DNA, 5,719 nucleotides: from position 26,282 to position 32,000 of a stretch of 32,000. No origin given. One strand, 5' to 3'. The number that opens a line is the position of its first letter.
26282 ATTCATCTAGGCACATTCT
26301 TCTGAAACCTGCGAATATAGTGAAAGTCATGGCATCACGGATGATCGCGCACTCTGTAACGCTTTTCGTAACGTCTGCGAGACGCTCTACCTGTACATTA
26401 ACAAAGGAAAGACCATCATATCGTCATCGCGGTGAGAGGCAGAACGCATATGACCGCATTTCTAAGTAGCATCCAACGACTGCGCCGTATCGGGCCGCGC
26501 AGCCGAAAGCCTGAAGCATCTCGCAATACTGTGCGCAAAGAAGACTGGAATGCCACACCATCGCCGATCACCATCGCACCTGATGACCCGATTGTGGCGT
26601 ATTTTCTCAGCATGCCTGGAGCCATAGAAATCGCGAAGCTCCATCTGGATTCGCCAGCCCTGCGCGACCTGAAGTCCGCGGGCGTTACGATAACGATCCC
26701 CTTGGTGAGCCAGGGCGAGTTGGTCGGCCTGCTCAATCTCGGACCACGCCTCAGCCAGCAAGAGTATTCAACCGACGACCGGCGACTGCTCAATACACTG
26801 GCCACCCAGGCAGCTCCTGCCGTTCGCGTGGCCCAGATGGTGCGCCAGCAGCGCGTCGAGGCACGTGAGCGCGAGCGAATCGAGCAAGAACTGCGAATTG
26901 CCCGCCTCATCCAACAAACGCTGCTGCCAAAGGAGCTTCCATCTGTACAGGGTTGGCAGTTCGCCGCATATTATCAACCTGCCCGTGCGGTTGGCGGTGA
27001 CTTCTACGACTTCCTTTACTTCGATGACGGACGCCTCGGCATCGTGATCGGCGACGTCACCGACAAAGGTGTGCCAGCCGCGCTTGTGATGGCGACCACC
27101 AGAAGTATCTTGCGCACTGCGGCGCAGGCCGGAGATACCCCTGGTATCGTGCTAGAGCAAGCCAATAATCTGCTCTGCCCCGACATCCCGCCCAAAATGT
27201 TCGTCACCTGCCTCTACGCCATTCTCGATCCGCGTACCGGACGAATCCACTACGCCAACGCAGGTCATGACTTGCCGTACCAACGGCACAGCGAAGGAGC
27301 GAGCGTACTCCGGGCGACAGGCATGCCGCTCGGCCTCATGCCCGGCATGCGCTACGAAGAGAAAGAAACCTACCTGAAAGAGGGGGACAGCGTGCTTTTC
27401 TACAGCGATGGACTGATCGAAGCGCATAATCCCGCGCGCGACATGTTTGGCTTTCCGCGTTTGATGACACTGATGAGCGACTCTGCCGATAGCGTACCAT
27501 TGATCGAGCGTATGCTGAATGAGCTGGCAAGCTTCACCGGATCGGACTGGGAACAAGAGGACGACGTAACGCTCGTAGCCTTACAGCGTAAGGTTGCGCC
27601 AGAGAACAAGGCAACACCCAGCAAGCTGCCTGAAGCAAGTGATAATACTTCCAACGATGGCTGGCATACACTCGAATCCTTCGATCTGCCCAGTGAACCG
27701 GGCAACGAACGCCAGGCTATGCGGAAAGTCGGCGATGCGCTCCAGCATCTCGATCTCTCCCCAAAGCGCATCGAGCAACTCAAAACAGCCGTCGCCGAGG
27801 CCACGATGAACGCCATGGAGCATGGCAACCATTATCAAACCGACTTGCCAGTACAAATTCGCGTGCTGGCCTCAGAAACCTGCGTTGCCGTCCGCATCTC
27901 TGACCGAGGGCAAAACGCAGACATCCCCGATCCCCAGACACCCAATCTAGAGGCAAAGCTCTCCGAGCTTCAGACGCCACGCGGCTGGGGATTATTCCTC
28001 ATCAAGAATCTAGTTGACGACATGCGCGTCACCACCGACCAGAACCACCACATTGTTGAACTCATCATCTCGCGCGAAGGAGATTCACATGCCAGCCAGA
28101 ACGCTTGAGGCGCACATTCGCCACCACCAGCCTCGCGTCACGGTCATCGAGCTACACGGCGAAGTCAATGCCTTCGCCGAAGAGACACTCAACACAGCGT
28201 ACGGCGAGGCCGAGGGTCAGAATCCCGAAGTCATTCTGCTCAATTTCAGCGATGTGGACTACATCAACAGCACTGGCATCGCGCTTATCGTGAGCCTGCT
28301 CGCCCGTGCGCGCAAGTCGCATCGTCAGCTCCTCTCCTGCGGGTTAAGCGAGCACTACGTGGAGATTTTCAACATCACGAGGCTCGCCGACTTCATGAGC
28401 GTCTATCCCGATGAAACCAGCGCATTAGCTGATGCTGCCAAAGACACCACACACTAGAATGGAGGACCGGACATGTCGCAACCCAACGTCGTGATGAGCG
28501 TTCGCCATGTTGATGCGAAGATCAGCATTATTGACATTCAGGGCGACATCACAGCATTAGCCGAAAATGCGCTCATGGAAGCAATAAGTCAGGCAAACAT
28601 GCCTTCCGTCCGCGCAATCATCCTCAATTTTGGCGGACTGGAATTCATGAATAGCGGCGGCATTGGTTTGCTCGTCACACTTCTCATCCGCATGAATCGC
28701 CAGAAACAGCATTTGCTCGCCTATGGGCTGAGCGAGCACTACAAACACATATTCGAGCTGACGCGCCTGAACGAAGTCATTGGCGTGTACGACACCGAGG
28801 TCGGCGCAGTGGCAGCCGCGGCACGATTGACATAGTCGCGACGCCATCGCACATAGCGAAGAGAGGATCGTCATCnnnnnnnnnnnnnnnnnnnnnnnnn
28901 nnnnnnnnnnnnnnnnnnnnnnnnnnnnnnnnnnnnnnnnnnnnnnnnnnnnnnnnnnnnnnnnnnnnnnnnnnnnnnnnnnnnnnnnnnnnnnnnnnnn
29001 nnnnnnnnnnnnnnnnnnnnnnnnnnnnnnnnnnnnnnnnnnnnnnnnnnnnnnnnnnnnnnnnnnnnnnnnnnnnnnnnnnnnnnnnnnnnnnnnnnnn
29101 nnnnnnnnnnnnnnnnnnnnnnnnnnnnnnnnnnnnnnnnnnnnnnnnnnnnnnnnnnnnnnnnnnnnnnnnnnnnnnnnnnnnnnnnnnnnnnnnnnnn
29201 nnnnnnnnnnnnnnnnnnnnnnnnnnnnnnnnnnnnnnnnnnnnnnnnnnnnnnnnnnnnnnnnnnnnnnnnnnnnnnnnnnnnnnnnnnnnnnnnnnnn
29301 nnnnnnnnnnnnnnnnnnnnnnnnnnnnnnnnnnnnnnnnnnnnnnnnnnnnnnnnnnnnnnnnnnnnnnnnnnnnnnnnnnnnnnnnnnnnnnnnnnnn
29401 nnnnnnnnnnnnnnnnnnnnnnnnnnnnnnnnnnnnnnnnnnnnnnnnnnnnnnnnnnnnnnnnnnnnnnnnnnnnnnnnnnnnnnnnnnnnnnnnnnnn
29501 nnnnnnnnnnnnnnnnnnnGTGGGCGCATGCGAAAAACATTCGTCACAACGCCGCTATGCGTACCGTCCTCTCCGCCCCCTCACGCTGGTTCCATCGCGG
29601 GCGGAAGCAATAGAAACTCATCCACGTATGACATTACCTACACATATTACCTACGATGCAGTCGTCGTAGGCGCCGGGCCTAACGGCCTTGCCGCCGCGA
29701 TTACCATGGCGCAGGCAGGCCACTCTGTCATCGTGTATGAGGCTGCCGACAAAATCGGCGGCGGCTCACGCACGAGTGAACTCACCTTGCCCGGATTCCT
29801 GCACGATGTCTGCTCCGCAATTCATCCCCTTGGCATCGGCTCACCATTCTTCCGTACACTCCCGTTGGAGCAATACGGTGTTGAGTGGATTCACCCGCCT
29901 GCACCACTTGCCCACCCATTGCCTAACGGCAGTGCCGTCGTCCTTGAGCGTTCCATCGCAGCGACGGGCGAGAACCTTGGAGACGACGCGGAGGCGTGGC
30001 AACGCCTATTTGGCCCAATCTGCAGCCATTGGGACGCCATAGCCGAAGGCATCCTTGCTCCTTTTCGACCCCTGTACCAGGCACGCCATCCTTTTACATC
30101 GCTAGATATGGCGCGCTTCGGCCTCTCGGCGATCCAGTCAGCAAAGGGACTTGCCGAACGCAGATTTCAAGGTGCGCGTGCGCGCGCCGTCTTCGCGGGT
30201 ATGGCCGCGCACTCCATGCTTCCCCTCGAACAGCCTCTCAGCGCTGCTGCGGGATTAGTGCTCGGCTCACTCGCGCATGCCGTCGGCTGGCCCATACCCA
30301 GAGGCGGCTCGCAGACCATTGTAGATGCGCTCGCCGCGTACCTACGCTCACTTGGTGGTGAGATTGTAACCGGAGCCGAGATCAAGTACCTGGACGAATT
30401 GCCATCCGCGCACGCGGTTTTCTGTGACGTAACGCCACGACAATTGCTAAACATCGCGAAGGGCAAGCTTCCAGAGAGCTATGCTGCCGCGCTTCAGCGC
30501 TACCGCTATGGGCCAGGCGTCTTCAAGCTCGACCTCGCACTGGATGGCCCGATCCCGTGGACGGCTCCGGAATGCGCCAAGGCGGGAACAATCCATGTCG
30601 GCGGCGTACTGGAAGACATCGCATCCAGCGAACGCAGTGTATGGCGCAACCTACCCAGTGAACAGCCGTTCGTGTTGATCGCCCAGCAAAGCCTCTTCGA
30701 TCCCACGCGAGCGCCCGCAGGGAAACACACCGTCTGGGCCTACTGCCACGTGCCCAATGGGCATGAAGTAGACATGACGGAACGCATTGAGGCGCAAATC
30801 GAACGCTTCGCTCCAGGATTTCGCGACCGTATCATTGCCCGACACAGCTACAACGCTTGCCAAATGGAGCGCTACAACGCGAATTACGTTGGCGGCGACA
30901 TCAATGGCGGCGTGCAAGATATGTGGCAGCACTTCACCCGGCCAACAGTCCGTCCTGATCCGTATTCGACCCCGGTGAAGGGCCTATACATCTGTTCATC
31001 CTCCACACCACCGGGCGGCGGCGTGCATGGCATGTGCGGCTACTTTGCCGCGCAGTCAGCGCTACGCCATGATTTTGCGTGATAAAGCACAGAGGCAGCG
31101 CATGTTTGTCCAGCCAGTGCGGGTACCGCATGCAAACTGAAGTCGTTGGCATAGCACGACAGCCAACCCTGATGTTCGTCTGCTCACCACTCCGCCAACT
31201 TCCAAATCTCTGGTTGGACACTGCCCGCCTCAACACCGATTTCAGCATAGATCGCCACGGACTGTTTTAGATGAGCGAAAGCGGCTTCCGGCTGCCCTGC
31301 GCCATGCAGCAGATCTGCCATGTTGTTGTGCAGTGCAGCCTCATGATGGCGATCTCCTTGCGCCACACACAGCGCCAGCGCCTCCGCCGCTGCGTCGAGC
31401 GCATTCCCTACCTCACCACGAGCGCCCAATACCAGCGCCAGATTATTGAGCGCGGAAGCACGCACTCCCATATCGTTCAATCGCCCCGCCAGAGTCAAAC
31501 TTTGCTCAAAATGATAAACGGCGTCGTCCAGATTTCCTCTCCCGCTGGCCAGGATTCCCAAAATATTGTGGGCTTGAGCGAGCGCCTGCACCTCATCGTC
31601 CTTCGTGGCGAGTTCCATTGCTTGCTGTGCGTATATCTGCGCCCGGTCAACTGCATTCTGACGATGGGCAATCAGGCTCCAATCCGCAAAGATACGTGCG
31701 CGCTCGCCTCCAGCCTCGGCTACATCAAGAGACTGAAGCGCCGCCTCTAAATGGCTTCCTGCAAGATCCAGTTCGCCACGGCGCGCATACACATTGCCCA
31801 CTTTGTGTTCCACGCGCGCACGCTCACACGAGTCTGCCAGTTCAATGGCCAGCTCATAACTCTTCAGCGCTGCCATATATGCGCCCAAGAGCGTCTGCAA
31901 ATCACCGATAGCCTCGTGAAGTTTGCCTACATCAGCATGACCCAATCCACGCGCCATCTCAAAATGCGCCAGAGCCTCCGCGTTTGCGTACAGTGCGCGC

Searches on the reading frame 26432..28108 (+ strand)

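Call 66: search_protein_families(library=pfam, proteins=[window:26432-28108:+], max_evalue=0.0001)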
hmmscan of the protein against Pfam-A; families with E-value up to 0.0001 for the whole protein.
window:26432-28108:+ (558 aa): 5 families
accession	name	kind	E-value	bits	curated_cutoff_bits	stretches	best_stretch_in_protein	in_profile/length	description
PF07228.17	SpoIIE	-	7.6e-52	176.5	25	1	198-386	1-191/192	Stage II sporulation protein E (SpoIIE)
PF13581.12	HATPase_c_2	-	5.3e-22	78.6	27.4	1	419-545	1-126/127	Histidine kinase-like ATPase domain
PF13185.12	GAF_2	-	2.9e-07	31.2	28.6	1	79-131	87-135/136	GAF domain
PF13492.12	GAF_3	-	1e-05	26.4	27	1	50-131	52-127/129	GAF domain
PF01590.32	GAF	-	2.2e-05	25.4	22.4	1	80-130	82-132/133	GAF domain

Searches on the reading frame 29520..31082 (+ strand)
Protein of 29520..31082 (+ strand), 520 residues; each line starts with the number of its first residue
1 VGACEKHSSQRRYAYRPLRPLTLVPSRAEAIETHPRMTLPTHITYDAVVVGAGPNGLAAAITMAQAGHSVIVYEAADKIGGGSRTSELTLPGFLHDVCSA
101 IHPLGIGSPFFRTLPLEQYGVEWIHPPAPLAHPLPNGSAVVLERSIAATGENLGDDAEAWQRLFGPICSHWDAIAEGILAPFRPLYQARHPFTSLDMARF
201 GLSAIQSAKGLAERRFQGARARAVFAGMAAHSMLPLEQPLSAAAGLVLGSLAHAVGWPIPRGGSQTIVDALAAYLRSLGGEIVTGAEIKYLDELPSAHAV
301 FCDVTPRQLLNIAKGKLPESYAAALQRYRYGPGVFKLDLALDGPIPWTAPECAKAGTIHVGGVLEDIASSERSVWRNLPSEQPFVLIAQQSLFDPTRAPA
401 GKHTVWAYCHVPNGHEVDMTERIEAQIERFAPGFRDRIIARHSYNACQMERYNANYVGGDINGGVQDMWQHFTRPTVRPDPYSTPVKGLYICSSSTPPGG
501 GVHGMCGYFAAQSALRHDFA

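Call 66: search_protein_families(library=pfam, proteins=[window:29520-31082:+], max_evalue=0.0001)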
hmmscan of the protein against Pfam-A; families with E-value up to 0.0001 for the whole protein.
window:29520-31082:+ (520 aa): 8 families
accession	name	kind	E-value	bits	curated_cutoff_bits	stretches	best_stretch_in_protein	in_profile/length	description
PF13450.12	NAD_binding_8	-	3.3e-11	43.7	21.9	1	49-102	1-52/68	NAD(P)-binding Rossmann-like domain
PF01593.30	Amino_oxidase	-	1.2e-09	38.4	19.8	1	56-504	3-430/443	Flavin containing amine oxidoreductase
PF01266.30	DAO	-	1.6e-07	31.6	27.9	1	46-291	1-175/353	FAD dependent oxidoreductase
PF00890.30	FAD_binding_2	-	5.1e-07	29.7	20.4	1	46-86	1-41/414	FAD binding domain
PF12831.13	FAD_oxidored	-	7.2e-07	29.3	27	1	46-88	1-42/416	FAD dependent oxidoreductase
PF03486.20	HI0933_like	-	2.8e-06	27.4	50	1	46-80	2-36/244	HI0933-like protein Rossmann domain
PF01946.23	Thi4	-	1.4e-05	24.9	26.2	1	39-83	12-57/235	Thi4 family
PF07992.20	Pyr_redox_2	-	3.9e-05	23.7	26.1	1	45-77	1-33/291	Pyridine nucleotide-disulphide oxidoreductase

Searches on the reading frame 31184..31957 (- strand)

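Call 66: search_protein_families(library=pfam, proteins=[window:31184-31957:-], max_evalue=0.0001)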
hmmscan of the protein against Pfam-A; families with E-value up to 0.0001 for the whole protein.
window:31184-31957:- (257 aa): 6 families
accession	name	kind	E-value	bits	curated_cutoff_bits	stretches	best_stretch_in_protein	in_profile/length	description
PF13424.12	TPR_12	-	8e-22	77.7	30.1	3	166-238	2-76/77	Tetratricopeptide repeat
PF07719.23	TPR_2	-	2e-12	46.7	27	0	127-157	1-31/34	Tetratricopeptide repeat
PF00515.34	TPR_1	-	4.9e-12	45.6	27.8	0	127-156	1-30/34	Tetratricopeptide repeat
PF17874.7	TPR_MalT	-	2.5e-10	40.6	45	1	94-240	8-155/336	MalT-like TPR region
PF13374.12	TPR_10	-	1.2e-09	38.3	27.5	0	167-197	2-32/42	Tetratricopeptide repeat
PF13181.12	TPR_8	-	4e-06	27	25.7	0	16-42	6-32/34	Tetratricopeptide repeat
